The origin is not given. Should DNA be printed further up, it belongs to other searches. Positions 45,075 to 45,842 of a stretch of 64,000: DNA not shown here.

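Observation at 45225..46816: Two-gene module of unknown function inside an integrative/defence-island context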

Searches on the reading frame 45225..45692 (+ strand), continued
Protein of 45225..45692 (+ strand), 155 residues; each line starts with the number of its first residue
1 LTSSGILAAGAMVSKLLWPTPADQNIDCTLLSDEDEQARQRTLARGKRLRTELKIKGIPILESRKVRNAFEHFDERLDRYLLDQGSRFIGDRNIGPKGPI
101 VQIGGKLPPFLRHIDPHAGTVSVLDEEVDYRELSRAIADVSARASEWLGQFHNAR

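Call 63: fold_search(model_id=the predicted structure, library=pdb)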
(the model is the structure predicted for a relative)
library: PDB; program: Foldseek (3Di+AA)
matches with E <= 10: 100; with E <= 0.001: 0
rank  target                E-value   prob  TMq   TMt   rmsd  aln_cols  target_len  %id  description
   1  6egc                  9.7e-01  0.16  0.26  0.32  10.8       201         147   15  Single-chain version of 2L4HC2_23 (PDB 5J0K) (released 2019-05-29)
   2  8gyz_A                1.6e+00  0.09  0.23  0.22  20.4       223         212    9  Crystal structure of transcription factor TGA7 from Arabidopsis (released 2022-11-30)
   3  7ajl_AAA              1.6e+00  0.04  0.12  0.09  14.7       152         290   15  Cyrstal structure of CYRI-B/Fam49B (released 2020-11-18)
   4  5w93_A                1.7e+00  0.11  0.24  0.31  10.1       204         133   10  p130Cas complex with paxillin LD1 (released 2017-09-06)
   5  7ajl_BBB              1.7e+00  0.08  0.18  0.14  12.6       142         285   15  Cyrstal structure of CYRI-B/Fam49B (released 2020-11-18)
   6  9lgo_G                2.0e+00  0.04  0.15  0.15  23.8       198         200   15  Cryo-EM structure of the SPATA5-SPATA5L1-CINP-C1orf109 complex (released 2025-04-23)
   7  8xdj_B                2.5e+00  0.15  0.28  0.38   7.8       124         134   13  Crystal structure of AMPylated HEPN toxin (released 2024-12-18)
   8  9kqb_1                2.5e+00  0.05  0.15  0.18  15.7       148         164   16  PSII-FCPII supercomplex from haptophyte Chrysotila roscoffensis (released 2025-05-07)
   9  6xmj_Q                2.8e+00  0.05  0.20  0.20  13.1       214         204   11  Human 20S proteasome bound to an engineered 11S (PA26) activator (released 2020-07-22)
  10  1ya7_O                2.9e+00  0.04  0.19  0.18  13.6       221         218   13  Implications for interactions of proteasome with PAN and PA700 from the 1.9 A structure of a proteasome-11S activator  (released 2005-07-26)
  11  3t6g_D                3.1e+00  0.10  0.27  0.35  10.5       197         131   11  Structure of the complex between NSP3 (SHEP1) and p130Cas (released 2011-11-23)
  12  6uth_a                3.1e+00  0.06  0.25  0.23  12.2       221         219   11  Allosteric coupling between alpha-rings of 20S proteasome, 20S proteasome singly capped with a PA26/E102A_PANc, togeth (released 2020-09-09)
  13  9tav_A                3.3e+00  0.08  0.22  0.29  10.0       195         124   11  De novo photoenzyme photoABLE2 in complex with substrate (released 2026-03-25)
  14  1n4k                  3.3e+00  0.07  0.19  0.14  14.2       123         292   11  Crystal structure of the inositol 1,4,5-trisphosphate receptor binding core in complex with IP3 (released 2002-12-25)
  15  8s24                  3.3e+00  0.02  0.14  0.02  18.9       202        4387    9  Structure of the E3 ubiquitin ligase RNF213, determined by cryoEM (released 2024-10-09)
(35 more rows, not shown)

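Call 66: search_protein_families(library=pfam, alignment_id=A6, max_evalue=0.00001)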
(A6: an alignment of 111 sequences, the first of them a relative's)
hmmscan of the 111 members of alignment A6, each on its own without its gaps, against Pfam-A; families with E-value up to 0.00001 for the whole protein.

A. member 1, L011:2690-4249:+ (520 aa): 5 families
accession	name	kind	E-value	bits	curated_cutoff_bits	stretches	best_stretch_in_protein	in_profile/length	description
PF09334.17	tRNA-synt_1g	-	2.1e-108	363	20.1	1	8-368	2-390/391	tRNA synthetases class I (M)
PF00133.28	tRNA-synt_1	-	4e-25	88.9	22.7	2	5-226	23-244/414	tRNA synthetases class I (I, L, M and V)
PF01406.26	tRNA-synt_1e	-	1.5e-12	47.9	27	1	16-126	19-127/301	tRNA synthetases class I (C) catalytic domain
PF19303.5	Anticodon_3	-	5e-07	30.1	23.5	1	380-516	1-136/152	Anticodon binding domain of methionyl tRNA ligase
PF08264.19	Anticodon_1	-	5.9e-06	26.7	25.1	0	399-492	10-103/148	Anticodon-binding domain of tRNA ligase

B. families by the number of members that match (of 111 scanned): 78 families (the first 25 are shown)
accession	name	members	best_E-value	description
PF00589.27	Phage_integrase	3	7.3e-26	Phage integrase family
PF00005.33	ABC_tran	2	8.6e-50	ABC transporter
PF12762.13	DDE_Tnp_IS1595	2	2.8e-35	ISXO2-like transposase domain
PF13560.12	HTH_31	2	7e-12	Helix-turn-helix domain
PF02463.25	SMC_N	2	7.5e-09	RecF/RecN/SMC N terminal domain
PF01381.28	HTH_3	2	2.5e-08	Helix-turn-helix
PF01850.27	PIN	2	4.1e-08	PIN domain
PF12623.12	Hen1_L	1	2.7e-117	RNA repair, ligase-Pnkp-associating, region of Hen1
PF01566.24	Nramp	1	1.9e-111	Natural resistance-associated macrophage protein-like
PF09334.17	tRNA-synt_1g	1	2.1e-108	tRNA synthetases class I (M)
PF03710.21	GlnE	1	2.9e-87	Glutamate-ammonia ligase adenylyltransferase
PF10609.15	ParA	1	4.4e-86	NUBPL iron-transfer P-loop NTPase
PF03180.19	Lipoprotein_9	1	2.3e-66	NlpA lipoprotein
PF19786.4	DUF6270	1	1.3e-62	Family of unknown function (DUF6270)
PF02586.19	SRAP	1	5.3e-52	SOS response associated peptidase (SRAP)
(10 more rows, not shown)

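Call 78: search_dna_similar(query=P0002, collection=plasmids, mode=protein, max_evalue=0.001, max_rows=15)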
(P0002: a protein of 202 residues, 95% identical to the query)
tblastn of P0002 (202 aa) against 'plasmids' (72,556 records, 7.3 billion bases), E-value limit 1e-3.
Records with a match: 8; places in all: 8; records where one place covers at least 80% of the query: 0.
Best place of each record, by identity: <60% 8.
By first word of the organism name: Rhodococcus 4; Tritonibacter 1; Enterobacter 1; Candidatus 1; Arthrobacter 1.
By predicted mobility (MOB-suite, as given by PLSDB): non-mobilizable 6; mobilizable 1; conjugative 1.
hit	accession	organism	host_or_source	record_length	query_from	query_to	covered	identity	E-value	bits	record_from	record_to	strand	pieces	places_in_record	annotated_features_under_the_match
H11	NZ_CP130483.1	Rhodococcus aetherivorans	Bacteria, whole organism,Rough variant ...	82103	48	162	57%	38.0%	1e-8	61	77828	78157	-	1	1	hypothetical protein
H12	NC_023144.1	Rhodococcus pyridinivorans SB3094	-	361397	48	162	57%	38.0%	8e-8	59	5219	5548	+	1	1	hypothetical protein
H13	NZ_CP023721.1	Rhodococcus sp. H-CA8f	Sediment,marine sediment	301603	41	168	63%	32.8%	9e-7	56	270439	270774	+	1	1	hypothetical protein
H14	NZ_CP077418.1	Rhodococcus qingshengii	pure culture,oil-contaminated water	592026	41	168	63%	32.8%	9e-7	56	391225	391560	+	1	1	hypothetical protein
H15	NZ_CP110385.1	Tritonibacter mobilis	-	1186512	42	197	77%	26.8%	1e-9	64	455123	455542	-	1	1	record has no annotation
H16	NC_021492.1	Enterobacter sp. R4-368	-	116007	51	133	41%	33.7%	3e-6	54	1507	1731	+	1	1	hypothetical protein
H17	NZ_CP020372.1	Candidatus Thiodictyon syntrophicum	meromictic lake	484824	50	144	47%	28.4%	3e-4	48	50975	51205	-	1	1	hypothetical protein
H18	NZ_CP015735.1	Arthrobacter sp. U41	Purified bacterial strains from deep ...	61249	92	149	29%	44.1%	9e-4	47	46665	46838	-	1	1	hypothetical protein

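Call 81: search_dna_similar(query=P0002, collection=phages, mode=protein, max_evalue=0.001, max_rows=15)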
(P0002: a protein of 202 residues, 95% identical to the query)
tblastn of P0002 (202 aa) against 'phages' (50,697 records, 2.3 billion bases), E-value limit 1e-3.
Records with a match: 3; places in all: 3; records where one place covers at least 80% of the query: 0.
Best place of each record, by identity: <60% 3.
By first word of the organism name: Gordonia 2; Glutamicibacter 1.
By host as written in the record: Gordonia terrae 3612 2; Glutamicibacter halophytocola 1.
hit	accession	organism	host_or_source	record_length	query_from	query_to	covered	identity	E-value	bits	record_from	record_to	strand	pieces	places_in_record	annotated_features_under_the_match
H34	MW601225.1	Gordonia phage ZiggyZoo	Gordonia terrae 3612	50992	51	191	70%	37.1%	7e-13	72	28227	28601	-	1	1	33: hypothetical protein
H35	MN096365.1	Gordonia phage Samba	Gordonia terrae 3612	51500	51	191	70%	37.1%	3e-12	70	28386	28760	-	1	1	33: hypothetical protein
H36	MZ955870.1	Glutamicibacter phage BIM BV-113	Glutamicibacter halophytocola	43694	111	179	34%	42.0%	1e-6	54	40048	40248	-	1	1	hypothetical protein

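Call 82: get_annotated_region(hit=H34, flank=4000)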
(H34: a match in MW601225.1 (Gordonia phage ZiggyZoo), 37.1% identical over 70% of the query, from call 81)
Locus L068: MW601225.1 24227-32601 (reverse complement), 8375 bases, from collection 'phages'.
description: Gordonia phage ZiggyZoo, complete genome.
organism: Gordonia phage ZiggyZoo (NCBI taxid 2816466)
taxonomy: Viruses; Duplodnaviria; Heunggongvirae; Uroviricota; Caudoviricetes; Jujuvirus
host: Gordonia terrae 3612; source: -; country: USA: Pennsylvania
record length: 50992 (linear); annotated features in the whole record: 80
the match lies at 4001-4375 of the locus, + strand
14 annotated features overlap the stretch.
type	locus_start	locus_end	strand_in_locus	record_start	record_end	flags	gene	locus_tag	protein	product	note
CDS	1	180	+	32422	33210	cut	41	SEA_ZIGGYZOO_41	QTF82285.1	hypothetical protein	-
CDS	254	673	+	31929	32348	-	40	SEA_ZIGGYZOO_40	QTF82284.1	helix-turn-helix DNA binding domain protein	-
CDS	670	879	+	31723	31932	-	39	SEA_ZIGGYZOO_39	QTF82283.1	helix-turn-helix DNA binding protein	-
CDS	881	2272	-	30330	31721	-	38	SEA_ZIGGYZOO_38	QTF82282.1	serine integrase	-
CDS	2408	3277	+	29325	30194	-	37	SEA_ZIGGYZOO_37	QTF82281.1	hypothetical protein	-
CDS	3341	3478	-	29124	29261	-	36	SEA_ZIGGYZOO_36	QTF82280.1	hypothetical protein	-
CDS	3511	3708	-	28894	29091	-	35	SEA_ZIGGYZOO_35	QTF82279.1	membrane protein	-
CDS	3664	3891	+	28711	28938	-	34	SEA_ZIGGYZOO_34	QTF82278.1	hypothetical protein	-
CDS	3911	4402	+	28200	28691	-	33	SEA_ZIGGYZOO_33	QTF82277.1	hypothetical protein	-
CDS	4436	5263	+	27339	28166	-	32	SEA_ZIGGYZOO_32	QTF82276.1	hypothetical protein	-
CDS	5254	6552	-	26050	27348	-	31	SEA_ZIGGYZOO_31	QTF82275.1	glucosaminyl deacetylase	-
CDS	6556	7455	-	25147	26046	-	30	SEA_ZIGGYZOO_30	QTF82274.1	hypothetical protein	-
CDS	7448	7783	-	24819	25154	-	29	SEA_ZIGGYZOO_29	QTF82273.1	hypothetical protein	-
CDS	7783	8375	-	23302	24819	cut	28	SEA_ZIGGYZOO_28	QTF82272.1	minor tail protein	-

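Call 84: find_encoding_contigs(protein=P0004, flank=4000, max_places=2)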
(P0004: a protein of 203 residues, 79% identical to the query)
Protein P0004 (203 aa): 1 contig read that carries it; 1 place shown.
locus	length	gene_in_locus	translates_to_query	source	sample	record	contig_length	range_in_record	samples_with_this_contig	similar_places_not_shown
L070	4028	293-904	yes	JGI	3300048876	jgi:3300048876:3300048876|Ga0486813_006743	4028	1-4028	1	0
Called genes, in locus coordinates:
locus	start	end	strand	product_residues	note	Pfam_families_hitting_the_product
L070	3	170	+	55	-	?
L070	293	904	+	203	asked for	-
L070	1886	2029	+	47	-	-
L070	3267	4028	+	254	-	?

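Call 89: search_protein_families(library=pfam, proteins=[P0038, P0039, P0040, P0041, P0042, P0044, P0045, P0033, P0034, P0035], max_evalue=0.05)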
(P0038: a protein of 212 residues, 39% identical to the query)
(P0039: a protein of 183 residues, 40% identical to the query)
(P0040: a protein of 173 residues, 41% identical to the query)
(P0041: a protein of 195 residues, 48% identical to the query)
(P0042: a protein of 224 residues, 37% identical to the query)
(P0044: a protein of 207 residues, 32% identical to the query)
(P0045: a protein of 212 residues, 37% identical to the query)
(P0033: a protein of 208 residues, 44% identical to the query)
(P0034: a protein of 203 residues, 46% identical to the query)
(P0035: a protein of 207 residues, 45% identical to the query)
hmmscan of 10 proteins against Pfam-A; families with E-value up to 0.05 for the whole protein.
P0038 (212 aa): 0 families

P0039 (183 aa): 0 families

P0040 (173 aa): 1 family
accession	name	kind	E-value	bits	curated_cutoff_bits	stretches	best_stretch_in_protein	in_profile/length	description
PF22733.1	NNH1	-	0.0068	17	27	1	41-98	2-57/177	NACHT N-terminal Helical domain 1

P0041 (195 aa): 0 families

P0042 (224 aa): 0 families

P0044 (207 aa): 0 families

P0045 (212 aa): 0 families

P0033 (208 aa): 0 families

P0034 (203 aa): 0 families

P0035 (207 aa): 0 families

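Call 90: search_protein_families(library=pfam, proteins=[P0019, P0020, P0021, P0022, P0024, P0026, P0027, P0028, P0029, P0030], max_evalue=0.05)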
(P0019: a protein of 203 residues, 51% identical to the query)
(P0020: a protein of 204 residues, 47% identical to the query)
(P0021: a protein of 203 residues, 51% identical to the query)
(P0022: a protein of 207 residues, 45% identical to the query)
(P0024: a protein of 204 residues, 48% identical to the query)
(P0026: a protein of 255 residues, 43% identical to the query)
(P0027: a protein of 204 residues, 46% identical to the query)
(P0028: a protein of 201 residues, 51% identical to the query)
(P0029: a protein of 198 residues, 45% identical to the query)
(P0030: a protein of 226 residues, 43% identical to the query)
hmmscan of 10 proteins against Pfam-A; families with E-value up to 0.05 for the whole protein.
P0019 (203 aa): 0 families

P0020 (204 aa): 0 families

P0021 (203 aa): 0 families

P0022 (207 aa): 0 families

P0024 (204 aa): 0 families

P0026 (255 aa): 0 families

P0027 (204 aa): 0 families

P0028 (201 aa): 0 families

P0029 (198 aa): 0 families

P0030 (226 aa): 0 families

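Call 91: search_protein_families(library=pfam, proteins=[P0007, P0008, P0009, P0010, P0011, P0012, P0013, P0014, P0015, P0031], max_evalue=0.05)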
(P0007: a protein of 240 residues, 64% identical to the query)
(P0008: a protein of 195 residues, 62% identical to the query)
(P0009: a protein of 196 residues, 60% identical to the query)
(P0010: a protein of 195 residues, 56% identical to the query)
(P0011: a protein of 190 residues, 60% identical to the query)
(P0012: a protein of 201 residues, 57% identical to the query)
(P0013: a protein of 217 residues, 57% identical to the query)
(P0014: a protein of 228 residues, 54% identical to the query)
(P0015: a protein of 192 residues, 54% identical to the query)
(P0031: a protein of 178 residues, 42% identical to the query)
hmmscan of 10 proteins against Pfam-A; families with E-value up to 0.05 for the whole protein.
P0007 (240 aa): 0 families

P0008 (195 aa): 0 families

P0009 (196 aa): 0 families

P0010 (195 aa): 0 families

P0011 (190 aa): 0 families

P0012 (201 aa): 0 families

P0013 (217 aa): 1 family
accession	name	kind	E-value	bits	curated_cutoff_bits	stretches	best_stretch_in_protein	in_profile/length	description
PF18725.6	HEPN_SAV2148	-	0.0017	18.2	26.4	1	1-77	108-177/216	SAV2148-like HEPN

P0014 (228 aa): 0 families

P0015 (192 aa): 0 families

P0031 (178 aa): 0 families
